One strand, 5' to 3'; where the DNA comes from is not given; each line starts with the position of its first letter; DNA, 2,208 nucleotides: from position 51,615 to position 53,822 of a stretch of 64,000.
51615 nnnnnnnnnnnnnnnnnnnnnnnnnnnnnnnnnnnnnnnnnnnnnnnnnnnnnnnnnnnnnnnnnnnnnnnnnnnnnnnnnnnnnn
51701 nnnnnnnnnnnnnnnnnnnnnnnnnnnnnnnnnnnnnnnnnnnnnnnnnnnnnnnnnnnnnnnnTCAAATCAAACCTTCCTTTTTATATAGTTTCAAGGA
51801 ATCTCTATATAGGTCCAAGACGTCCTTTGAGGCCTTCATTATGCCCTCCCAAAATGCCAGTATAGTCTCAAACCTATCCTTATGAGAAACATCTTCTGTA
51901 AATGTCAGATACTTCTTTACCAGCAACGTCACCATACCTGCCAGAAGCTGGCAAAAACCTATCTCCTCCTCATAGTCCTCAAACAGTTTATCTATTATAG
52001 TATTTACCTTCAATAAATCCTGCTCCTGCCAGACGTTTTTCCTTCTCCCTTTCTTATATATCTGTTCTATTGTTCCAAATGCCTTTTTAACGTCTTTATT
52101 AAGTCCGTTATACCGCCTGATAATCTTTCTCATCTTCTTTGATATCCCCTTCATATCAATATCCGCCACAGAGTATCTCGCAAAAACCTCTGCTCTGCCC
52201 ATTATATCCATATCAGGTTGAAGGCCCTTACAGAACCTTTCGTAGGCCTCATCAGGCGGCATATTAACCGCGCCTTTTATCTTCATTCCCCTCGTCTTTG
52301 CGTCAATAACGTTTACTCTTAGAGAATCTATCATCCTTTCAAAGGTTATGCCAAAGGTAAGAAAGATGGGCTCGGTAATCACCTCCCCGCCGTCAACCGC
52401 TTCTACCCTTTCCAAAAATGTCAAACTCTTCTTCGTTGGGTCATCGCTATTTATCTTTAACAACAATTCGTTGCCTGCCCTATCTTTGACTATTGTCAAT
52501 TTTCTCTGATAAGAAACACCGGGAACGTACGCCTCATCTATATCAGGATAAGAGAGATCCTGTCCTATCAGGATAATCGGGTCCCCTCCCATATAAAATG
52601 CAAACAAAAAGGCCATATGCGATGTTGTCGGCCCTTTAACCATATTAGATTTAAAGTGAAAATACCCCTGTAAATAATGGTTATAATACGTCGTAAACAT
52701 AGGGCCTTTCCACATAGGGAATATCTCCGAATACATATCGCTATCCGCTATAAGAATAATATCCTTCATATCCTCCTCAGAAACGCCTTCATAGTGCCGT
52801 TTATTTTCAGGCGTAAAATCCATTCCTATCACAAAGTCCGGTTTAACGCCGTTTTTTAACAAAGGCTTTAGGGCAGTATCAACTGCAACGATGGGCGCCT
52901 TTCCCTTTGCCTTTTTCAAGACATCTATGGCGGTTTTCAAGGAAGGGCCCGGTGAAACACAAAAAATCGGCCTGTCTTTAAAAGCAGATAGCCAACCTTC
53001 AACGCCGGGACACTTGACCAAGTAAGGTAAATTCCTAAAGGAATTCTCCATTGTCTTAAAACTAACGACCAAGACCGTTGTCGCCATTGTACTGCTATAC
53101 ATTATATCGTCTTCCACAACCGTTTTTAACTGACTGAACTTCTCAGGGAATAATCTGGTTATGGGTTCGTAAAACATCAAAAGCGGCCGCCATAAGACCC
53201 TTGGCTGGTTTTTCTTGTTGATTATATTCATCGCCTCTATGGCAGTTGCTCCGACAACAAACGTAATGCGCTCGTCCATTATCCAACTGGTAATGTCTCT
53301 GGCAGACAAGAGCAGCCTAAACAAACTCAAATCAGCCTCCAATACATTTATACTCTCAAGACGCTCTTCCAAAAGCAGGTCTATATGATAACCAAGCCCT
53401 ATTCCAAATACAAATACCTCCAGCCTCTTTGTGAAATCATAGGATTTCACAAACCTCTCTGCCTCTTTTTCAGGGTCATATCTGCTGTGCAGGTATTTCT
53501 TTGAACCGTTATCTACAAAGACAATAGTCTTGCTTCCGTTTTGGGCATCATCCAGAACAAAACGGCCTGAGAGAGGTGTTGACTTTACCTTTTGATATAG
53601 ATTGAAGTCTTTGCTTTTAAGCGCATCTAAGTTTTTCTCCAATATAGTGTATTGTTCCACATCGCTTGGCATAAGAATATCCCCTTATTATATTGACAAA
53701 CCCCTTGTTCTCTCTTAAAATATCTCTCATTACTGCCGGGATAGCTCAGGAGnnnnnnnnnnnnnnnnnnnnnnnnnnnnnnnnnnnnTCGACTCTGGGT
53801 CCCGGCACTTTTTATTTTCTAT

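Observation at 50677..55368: Flagellin glycosylation island (CgeB-like, Maf/DUF115, GT4) with an antisense tRNA-Phe embedded between the genes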

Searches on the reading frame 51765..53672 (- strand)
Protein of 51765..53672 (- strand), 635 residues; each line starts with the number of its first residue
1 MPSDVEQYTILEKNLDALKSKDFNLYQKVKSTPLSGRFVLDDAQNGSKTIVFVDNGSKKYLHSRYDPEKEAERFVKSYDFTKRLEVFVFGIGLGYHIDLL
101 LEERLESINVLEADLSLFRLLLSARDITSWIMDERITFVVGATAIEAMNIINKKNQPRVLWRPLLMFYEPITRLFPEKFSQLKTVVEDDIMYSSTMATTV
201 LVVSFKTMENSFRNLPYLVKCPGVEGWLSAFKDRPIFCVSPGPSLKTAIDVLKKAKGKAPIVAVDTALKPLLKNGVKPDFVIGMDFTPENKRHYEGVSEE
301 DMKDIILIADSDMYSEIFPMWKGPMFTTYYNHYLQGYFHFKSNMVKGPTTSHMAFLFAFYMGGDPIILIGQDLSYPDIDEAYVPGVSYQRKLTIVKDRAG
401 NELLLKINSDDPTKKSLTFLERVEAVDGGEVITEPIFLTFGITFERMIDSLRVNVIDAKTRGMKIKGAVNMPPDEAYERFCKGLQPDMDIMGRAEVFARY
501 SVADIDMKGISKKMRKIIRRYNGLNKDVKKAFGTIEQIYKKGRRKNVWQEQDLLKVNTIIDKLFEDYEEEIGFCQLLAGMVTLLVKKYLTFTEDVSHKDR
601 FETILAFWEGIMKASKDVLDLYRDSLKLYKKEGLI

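Call 6: search_protein_families(library=pfam, proteins=[window:51765-53672:-], max_evalue=0.01)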
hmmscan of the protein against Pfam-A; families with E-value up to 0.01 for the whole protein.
window:51765-53672:- (635 aa): 2 families
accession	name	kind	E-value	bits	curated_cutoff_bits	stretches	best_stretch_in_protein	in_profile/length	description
PF01973.23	MptE-like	-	2.8e-36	125.3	34.6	1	210-376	2-169/171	6-hydroxymethylpterin diphosphokinase MptE-like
PF20157.4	Maf_flag10_N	-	1.2e-07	31.9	23.5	1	26-131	60-161/228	Glycosyltransferase Maf N-terminal domain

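Call 7: search_protein_families(library=ncbifam, proteins=[window:51765-53672:-], max_evalue=0.01)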
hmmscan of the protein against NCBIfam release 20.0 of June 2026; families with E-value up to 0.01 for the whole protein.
window:51765-53672:- (635 aa): 2 families
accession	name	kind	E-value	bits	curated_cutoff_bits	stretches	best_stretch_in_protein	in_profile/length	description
NF050051.1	FlagModPseD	domain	3e-23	82.3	670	1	10-570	3-551/640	flagellin modification protein PseD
NF040608.1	division_SteA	equivalog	0.0016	17.4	150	1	217-283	148-216/369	putative cytokinetic ring protein SteA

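Call 14: find_encoding_contigs(protein=window:51765-53672:-, flank=10000, max_places=6)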
Protein window:51765-53672:- (635 aa): 2 contigs read that carry it; 2 places shown.
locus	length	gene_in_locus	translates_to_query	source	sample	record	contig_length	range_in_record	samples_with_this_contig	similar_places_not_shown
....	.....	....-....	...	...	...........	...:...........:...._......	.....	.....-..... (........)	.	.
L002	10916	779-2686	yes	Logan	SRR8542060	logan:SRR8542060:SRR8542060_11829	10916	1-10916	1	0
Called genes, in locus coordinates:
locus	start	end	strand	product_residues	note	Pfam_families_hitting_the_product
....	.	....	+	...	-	?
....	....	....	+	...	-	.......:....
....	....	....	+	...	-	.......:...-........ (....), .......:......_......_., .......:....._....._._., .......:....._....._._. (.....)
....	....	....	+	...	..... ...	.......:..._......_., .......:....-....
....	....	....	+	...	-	-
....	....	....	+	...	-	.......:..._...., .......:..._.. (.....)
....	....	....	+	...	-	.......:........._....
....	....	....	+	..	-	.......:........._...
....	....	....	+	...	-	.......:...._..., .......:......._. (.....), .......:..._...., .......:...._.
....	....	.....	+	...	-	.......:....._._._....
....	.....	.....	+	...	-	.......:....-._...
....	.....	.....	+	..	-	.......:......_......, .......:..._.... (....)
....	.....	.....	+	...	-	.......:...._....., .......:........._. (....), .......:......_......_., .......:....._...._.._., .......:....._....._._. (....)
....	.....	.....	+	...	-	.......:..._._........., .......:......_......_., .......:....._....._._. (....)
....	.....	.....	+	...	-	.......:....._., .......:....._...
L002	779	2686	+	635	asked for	PF20157:Maf_flag10_N, PF01973:MptE-like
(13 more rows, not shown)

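Call 15: find_related_loci(query=window:51765-53672:-, collection=genome_contigs, flank=10000)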
Query window:51765-53672:- (635 aa) in genome_contigs; peptide patterns used: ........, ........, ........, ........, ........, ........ (x = any residue, [..] = any of these).
86 stretches matched a pattern, but none encodes a relative of the query by tblastn (E <= 1e-3).

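Call 24: find_homologous_proteins(query=window:51765-53672:-, max_evalue=1e-10)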
Query window:51765-53672:- (635 aa): 121 proteins with E <= 1e-10 among 8000 candidates; the best 120 are listed.
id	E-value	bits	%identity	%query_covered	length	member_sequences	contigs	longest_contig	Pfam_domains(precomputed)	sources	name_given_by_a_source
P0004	2.2e-268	910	61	99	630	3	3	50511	PF01973.24,PF20157.5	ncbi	-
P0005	9.1e-257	872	59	98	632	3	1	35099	PF01973.24,PF20157.5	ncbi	-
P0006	1.1e-124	435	37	99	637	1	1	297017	PF01973.24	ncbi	-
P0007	2.8e-119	418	35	98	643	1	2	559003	PF01973.24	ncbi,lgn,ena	-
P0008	6.5e-49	185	29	77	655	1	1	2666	PF01973.24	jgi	jgi:hypothetical protein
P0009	3.1e-47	180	29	76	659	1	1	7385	PF01973.24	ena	-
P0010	4.3e-46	176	30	74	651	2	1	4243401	PF01973.24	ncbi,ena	-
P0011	4.5e-45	172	28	77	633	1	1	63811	PF01973.24,PF20157.5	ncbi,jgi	ncbi:MAG: motility associated factor glycosyltransferase family protein [Planctomycetota bacterium]|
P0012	5.5e-42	162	28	58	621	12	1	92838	PF01973.24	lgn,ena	-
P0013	9.2e-42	162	30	74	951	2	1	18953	PF01973.24,PF13431.13,PF20157.5,PF13414.13,PF13176.13,PF13428.13,PF14559.13,PF00515.35,PF13424.13,PF13432.13,PF13181.13,PF07719.24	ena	-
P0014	1.8e-41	161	29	74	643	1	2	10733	PF01973.24,PF20157.5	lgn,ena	-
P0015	2.9e-41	160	29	76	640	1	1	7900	PF01973.24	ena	-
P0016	5.3e-41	159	27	75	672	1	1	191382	PF01973.24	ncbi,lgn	-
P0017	2.5e-40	157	28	75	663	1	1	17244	PF01973.24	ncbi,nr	ncbi:MAG: motility associated factor glycosyltransferase family protein [Phycisphaerae bacterium]|nr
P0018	2.1e-39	154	29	74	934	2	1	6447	PF01973.24,PF13431.13,PF20157.5,PF13414.13,PF13428.13,PF13374.13,PF14559.13,PF13371.13,PF00515.35,PF13424.13,PF13432.13,PF13181.13,PF07719.24,PF13174.13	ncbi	-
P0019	4.8e-39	153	28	74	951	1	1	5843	PF01973.24,PF13431.13,PF20157.5,PF13414.13,PF13176.13,PF13428.13,PF14559.13,PF00515.35,PF13424.13,PF13432.13,PF13181.13,PF07719.24,PF13174.13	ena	-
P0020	2.2e-38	150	28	58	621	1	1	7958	PF01973.24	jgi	-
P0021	2.4e-38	150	29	76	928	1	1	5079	PF14559.13,PF01973.24,PF13424.13,PF13432.13,PF13428.13,PF07719.24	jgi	jgi:hypothetical protein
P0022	4.1e-38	150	29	73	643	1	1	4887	PF01973.24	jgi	-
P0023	6.0e-38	149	25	87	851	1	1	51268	PF01973.24,PF13174.13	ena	-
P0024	1.3e-37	148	24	89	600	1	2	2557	PF01973.24,PF20157.5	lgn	-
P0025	1.4e-37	148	28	67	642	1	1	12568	PF01973.24,PF20157.5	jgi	jgi:hypothetical protein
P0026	2.2e-37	147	27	74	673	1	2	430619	PF01973.24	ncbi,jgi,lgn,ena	-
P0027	1.5e-36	144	27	74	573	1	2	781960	PF01973.24,PF20157.5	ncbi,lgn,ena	-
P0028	2.0e-36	144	26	84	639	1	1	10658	PF01973.24,PF20157.5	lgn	-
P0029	1.7e-35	141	25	97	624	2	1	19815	PF01973.24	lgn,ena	-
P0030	2.3e-35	140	30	76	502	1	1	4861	PF01973.24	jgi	jgi:hypothetical protein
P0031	9.1e-35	138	26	83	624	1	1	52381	PF01973.24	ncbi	-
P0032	1.1e-33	135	28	68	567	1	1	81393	PF01973.24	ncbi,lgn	-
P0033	2.9e-33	133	28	75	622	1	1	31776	PF01973.24,PF20157.5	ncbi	-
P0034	5.1e-33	133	28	71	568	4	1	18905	PF01973.24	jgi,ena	-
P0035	6.8e-33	132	26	81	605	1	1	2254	PF01973.24,PF20157.5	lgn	-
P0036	7.6e-33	132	31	58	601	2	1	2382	PF01973.24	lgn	-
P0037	8.9e-33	132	26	74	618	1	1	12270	PF01973.24,PF20157.5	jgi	jgi:hypothetical protein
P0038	1.8e-32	131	28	74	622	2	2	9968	PF01973.24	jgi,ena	-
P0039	5.4e-32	129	29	70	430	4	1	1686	PF01973.24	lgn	-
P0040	6.1e-32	129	29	77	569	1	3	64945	PF01973.24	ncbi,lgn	-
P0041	6.4e-32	129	25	77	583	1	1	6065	PF01973.24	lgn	-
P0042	1.5e-31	128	28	55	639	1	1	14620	PF01973.24,PF20157.5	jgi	jgi:hypothetical protein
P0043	1.5e-31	128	27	74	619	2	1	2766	PF01973.24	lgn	-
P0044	1.7e-31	128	28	74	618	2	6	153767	PF01973.24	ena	-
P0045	2.2e-31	127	26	76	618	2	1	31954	PF01973.24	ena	-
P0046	4.9e-31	126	29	58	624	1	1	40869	PF01973.24,PF20157.5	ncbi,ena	-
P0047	7.2e-31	126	28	71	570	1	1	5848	PF01973.24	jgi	jgi:hypothetical protein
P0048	1.0e-30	125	26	88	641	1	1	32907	PF01973.24,PF20157.5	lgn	-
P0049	1.5e-30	125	28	70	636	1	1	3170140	PF01973.24,PF20157.5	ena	-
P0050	1.6e-30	124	25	80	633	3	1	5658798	PF01973.24,PF20157.5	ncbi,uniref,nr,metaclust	ncbi:hypothetical protein PSTEL_24980 [Paenibacillus stellifer]|uniref:DUF115 domain-containing prot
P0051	3.2e-30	123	28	76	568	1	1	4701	PF01973.24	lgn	-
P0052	3.5e-30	123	26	60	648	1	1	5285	PF01973.24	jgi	jgi:hypothetical protein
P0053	3.6e-30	123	24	84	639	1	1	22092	PF01973.24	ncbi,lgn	ncbi:MAG: motility associated factor glycosyltransferase family protein [bacterium]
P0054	3.6e-30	123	24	87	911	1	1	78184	PF01973.24,PF13431.13,PF20157.5,PF13414.13,PF13176.13,PF13428.13,PF14559.13,PF00515.35,PF12895.14,PF13424.13,PF21033.5,PF13432.13,PF13181.13,PF07719.24,PF13174.13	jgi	jgi:Tfp pilus assembly protein PilF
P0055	4.5e-30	123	28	76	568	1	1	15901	PF01973.24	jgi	-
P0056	4.7e-30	123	27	76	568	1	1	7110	PF01973.24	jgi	-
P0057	7.2e-30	122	28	74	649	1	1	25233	PF01973.24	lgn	-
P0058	8.6e-30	122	27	74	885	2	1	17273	PF14559.13,PF01973.24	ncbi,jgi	ncbi:MAG: 6-hydroxymethylpterin diphosphokinase MptE-like protein [Promethearchaeota archaeon]|jgi:h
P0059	9.0e-30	122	29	60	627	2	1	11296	PF01973.24,PF20157.5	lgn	-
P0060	1.5e-29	121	25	58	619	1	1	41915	PF01973.24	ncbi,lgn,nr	ncbi:MAG: DUF115 domain-containing protein [Spirochaetes bacterium]|nr:MAG: DUF115 domain-containing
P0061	1.9e-29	121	25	74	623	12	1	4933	PF01973.24,PF20157.5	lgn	-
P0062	4.1e-29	120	25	82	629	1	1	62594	PF01973.24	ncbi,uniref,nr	ncbi:motility associated factor glycosyltransferase family protein [Gorillibacterium massiliense]|un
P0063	4.2e-29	120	26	76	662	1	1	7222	PF01973.24,PF20157.5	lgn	-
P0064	2.0e-28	117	28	80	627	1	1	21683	PF01973.24,PF20157.5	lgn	-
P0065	2.8e-28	117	27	53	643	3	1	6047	PF01973.24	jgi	jgi:hypothetical protein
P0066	5.7e-28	116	25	75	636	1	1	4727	PF01973.24,PF20157.5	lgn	-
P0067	6.9e-28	116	28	72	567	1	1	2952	PF01973.24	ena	-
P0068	1.3e-27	115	26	81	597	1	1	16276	PF01973.24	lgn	-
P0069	1.4e-27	115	25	82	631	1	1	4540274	PF01973.24,PF20157.5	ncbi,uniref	ncbi:motility associated factor glycosyltransferase family protein [Desulfitobacterium sp. AusDCA]|u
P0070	5.0e-27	113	27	73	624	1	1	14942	PF01973.24,PF20157.5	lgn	-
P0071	5.1e-27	113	28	58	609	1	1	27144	PF01973.24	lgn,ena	-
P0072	6.8e-27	112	29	68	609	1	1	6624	PF01973.24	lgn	-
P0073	1.7e-26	111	26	84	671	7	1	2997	PF01973.24,PF20157.5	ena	-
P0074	3.1e-26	110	26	77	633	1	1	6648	PF01973.24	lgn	-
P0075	3.9e-26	110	24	74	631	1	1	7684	PF01973.24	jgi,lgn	jgi:hypothetical protein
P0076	4.8e-26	110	30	56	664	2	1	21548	PF01973.24,PF20157.5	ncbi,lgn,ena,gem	-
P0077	6.1e-26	109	29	56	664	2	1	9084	PF01973.24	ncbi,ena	-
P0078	7.6e-26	109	29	53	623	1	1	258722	PF01973.24,PF20157.5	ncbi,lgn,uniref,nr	ncbi:hypothetical protein DFP94_10588 [Fontibacillus phaseoli]|uniref:Motility associated factor gly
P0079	9.1e-26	109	28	60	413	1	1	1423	PF01973.24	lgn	-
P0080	1.6e-25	108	27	73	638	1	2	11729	PF01973.24,PF20157.5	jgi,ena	jgi:hypothetical protein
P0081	3.1e-25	107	23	96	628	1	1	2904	PF01973.24,PF20157.5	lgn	-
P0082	4.2e-25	107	26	74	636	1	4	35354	PF01973.24,PF20157.5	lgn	-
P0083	4.3e-25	107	30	53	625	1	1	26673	PF01973.24,PF20157.5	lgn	-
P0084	1.9e-24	104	27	60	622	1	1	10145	PF01973.24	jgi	jgi:hypothetical protein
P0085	2.5e-24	104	26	72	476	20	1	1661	PF01973.24,PF20157.5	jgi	-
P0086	2.5e-24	104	24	74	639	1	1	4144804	PF01973.24,PF20157.5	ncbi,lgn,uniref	ncbi:hypothetical protein SCACP_31520 [Sporomusa carbonis]|uniref:motility associated factor glycosy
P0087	9.3e-24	102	31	45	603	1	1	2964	PF01973.24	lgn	-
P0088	1.0e-23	102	25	74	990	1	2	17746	PF01973.24,PF13431.13,PF23914.2,PF13176.13,PF13428.13,PF14559.13,PF00515.35,PF12895.14,PF13424.13,PF13432.13,PF13181.13,PF07719.24,PF13174.13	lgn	-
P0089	1.8e-23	101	25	89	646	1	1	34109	PF01973.24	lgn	-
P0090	3.6e-23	100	24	80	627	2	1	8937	PF01973.24,PF20157.5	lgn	-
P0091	6.5e-23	99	27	74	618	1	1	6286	PF01973.24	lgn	-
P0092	8.5e-23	99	26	60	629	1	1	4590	PF01973.24,PF20157.5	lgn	-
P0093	6.6e-21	93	25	53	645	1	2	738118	PF01973.24,PF20157.5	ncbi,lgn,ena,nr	ncbi:MAG: hypothetical protein COB02_01575 [Candidatus Cloacimonadota bacterium]|nr:MAG: hypothetica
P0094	1.2e-20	92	26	58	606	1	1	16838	PF01973.24,PF20157.5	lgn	-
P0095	2.4e-20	91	28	55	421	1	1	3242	PF01973.24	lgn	-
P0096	5.7e-20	90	27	61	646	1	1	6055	PF01973.24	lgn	-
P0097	8.2e-20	89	26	72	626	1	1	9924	PF01973.24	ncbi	-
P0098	1.2e-18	85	24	83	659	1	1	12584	PF01973.24,PF20157.5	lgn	-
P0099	1.4e-18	85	23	66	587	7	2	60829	PF01973.24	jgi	-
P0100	1.9e-18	85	26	62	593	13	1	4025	PF01973.24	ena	-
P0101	4.9e-18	83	27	58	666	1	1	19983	PF01973.24,PF20157.5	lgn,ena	-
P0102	7.8e-18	83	25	58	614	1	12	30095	PF01973.24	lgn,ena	-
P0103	2.1e-17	81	26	60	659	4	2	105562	PF01973.24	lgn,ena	-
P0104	4.2e-17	80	24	82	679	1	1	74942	PF01973.24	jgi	-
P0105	1.8e-16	78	23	73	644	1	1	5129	PF01973.24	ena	-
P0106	2.5e-16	78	24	67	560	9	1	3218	PF01973.24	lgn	-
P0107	6.4e-16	76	25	74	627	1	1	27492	PF01973.24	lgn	-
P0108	9.8e-16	76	26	55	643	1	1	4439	PF01973.24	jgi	jgi:hypothetical protein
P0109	1.1e-15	75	24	61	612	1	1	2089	PF01973.24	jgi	jgi:hypothetical protein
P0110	1.3e-15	75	26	53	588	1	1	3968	PF01973.24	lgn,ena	-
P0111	1.6e-15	75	24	75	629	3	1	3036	PF01973.24,PF20157.5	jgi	jgi:hypothetical protein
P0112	1.9e-15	75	24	83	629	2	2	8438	PF01973.24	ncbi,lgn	-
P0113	3.5e-15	74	24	87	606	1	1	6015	PF01973.24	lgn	-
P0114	6.6e-15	73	28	61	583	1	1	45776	PF01973.24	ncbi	-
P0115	2.7e-14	71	25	53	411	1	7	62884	PF01973.24,PF20157.5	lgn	-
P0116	1.1e-13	69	24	78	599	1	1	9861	PF01973.24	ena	-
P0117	1.2e-13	69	25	68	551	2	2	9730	PF01973.24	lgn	-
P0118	3.6e-13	67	24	78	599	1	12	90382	PF01973.24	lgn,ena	-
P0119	2.9e-12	64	26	58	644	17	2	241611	PF01973.24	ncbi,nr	ncbi:motility associated factor glycosyltransferase family protein [Campylobacter vulpis]|nr:motilit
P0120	8.7e-12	63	24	68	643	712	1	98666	PF01973.24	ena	-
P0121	3.0e-11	61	25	58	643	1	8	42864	PF01973.24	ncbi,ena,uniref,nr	ncbi:motility associated factor glycosyltransferase family protein [Campylobacter helveticus]|uniref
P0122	3.2e-11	61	26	58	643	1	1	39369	PF01973.24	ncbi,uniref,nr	ncbi:motility associated factor glycosyltransferase family protein [Campylobacter helveticus]|uniref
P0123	4.7e-11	60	29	40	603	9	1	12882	PF01973.24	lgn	-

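Call 25: find_encoding_contigs(protein=P0006, flank=10000, max_places=3)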
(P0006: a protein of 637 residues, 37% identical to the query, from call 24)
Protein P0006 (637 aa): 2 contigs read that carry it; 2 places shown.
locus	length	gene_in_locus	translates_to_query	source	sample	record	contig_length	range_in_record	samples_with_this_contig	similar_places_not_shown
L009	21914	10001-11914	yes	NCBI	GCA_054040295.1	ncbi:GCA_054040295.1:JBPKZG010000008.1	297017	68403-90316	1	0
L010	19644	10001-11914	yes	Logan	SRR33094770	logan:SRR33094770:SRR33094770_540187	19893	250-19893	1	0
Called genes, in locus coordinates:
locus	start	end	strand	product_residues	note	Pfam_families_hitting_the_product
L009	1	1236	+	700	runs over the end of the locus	PF03030:H_PPase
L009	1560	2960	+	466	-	PF00669:Flagellin_N, PF00700:Flagellin_C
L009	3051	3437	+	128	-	PF03646:FlaG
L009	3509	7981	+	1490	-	PF02465:FliD_N, PF02876:Stap_Strp_tox_C (faint), PF07196:Flagellin_IN (faint), PF27299:TP0873_N (faint), PF07195:FliD_C, PF00754:F5_F8_type_C, PF07195:FliD_C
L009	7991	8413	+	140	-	PF02561:FliS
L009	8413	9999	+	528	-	PF00534:Glycos_transf_1, PF13692:Glyco_trans_1_4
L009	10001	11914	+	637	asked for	PF01973:MptE-like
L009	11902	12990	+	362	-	-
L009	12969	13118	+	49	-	-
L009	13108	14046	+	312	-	PF01073:3Beta_HSD, PF01370:Epimerase, PF02719:Polysacc_synt_2, PF04321:RmlD_sub_bind, PF16363:GDP_Man_Dehyd, PF07993:NAD_binding_4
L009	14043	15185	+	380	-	PF00155:Aminotran_1_2, PF01041:DegT_DnrJ_EryC1, PF01212:Beta_elim_lyase (weak), PF00266:Aminotran_5 (weak)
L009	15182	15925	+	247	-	PF08889:WbqC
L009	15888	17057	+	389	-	PF02350:Epimerase_2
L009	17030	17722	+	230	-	PF02585:PIG-L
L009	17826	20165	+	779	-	-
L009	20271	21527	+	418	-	PF00330:Aconitase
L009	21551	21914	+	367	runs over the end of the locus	PF00437:T2SSE, PF13401:AAA_22 (weak)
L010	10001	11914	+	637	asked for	PF01973:MptE-like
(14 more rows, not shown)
